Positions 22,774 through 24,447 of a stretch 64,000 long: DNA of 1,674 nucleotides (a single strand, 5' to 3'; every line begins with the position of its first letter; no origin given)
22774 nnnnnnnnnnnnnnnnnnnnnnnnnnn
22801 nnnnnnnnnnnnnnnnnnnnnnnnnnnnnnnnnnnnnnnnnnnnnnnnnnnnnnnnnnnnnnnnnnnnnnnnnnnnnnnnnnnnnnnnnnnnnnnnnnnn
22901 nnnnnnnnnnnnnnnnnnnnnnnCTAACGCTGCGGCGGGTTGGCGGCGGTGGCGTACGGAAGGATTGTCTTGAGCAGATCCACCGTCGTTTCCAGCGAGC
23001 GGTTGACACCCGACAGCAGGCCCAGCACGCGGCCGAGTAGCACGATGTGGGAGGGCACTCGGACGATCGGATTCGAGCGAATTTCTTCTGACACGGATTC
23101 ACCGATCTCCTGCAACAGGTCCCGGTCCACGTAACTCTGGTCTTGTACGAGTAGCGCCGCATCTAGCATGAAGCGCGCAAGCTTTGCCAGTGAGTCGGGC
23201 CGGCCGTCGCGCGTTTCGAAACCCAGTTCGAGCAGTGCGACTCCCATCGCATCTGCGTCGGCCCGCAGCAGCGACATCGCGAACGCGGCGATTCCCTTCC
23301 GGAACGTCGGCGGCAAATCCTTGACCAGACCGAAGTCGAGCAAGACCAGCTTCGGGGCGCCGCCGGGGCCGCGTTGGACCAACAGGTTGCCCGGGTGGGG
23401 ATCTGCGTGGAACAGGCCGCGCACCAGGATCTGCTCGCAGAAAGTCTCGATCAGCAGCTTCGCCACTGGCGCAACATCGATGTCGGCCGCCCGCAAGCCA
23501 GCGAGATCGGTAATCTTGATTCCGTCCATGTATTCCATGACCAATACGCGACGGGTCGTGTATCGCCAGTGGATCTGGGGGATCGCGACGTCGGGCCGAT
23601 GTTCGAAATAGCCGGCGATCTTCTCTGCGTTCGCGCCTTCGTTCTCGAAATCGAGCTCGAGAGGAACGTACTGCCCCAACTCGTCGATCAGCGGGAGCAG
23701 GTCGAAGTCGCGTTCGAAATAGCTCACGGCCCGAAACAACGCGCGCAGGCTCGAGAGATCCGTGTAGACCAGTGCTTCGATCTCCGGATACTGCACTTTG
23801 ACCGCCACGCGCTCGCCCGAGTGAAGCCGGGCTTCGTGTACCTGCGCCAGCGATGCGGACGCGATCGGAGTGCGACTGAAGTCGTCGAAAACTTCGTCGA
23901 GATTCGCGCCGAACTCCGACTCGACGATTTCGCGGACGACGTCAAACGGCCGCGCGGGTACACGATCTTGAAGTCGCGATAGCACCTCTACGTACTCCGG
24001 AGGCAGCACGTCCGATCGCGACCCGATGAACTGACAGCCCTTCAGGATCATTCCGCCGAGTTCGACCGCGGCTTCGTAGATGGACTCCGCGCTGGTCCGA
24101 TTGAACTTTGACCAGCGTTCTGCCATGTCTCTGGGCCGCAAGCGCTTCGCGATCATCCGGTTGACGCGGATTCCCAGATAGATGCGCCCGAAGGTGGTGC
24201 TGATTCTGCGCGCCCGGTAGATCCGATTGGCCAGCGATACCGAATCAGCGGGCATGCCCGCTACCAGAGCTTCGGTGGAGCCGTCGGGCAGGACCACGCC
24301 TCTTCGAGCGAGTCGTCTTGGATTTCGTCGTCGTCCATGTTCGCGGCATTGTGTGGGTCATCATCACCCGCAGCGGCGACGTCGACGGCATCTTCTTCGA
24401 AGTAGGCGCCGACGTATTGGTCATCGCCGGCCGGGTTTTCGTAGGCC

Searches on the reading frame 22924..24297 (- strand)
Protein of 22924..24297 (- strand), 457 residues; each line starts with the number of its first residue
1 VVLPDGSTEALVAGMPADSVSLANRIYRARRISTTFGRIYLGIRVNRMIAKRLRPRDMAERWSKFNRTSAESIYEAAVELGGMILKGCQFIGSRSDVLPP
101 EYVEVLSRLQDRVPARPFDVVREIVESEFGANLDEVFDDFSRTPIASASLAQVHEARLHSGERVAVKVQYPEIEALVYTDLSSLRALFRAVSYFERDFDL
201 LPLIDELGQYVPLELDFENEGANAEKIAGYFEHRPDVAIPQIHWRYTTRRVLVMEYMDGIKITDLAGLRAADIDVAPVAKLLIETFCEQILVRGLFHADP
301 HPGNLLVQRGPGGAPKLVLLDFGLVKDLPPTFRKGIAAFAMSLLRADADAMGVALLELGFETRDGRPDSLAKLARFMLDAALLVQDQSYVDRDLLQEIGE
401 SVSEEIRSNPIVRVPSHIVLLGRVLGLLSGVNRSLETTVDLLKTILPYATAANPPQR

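Call 12: search_protein_families(library=pfam, proteins=[window:22924-24297:-], max_evalue=0.001)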
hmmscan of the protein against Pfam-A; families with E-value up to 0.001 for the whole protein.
window:22924-24297:- (457 aa): 2 families
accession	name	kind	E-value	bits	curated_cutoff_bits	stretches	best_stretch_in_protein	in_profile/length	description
PF03109.22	ABC1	-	2.5e-79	266.3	22.9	1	108-351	1-240/244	ABC1 atypical kinase-like domain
PF01636.29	APH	-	0.00019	21.7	23.2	0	291-338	162-210/239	Phosphotransferase enzyme family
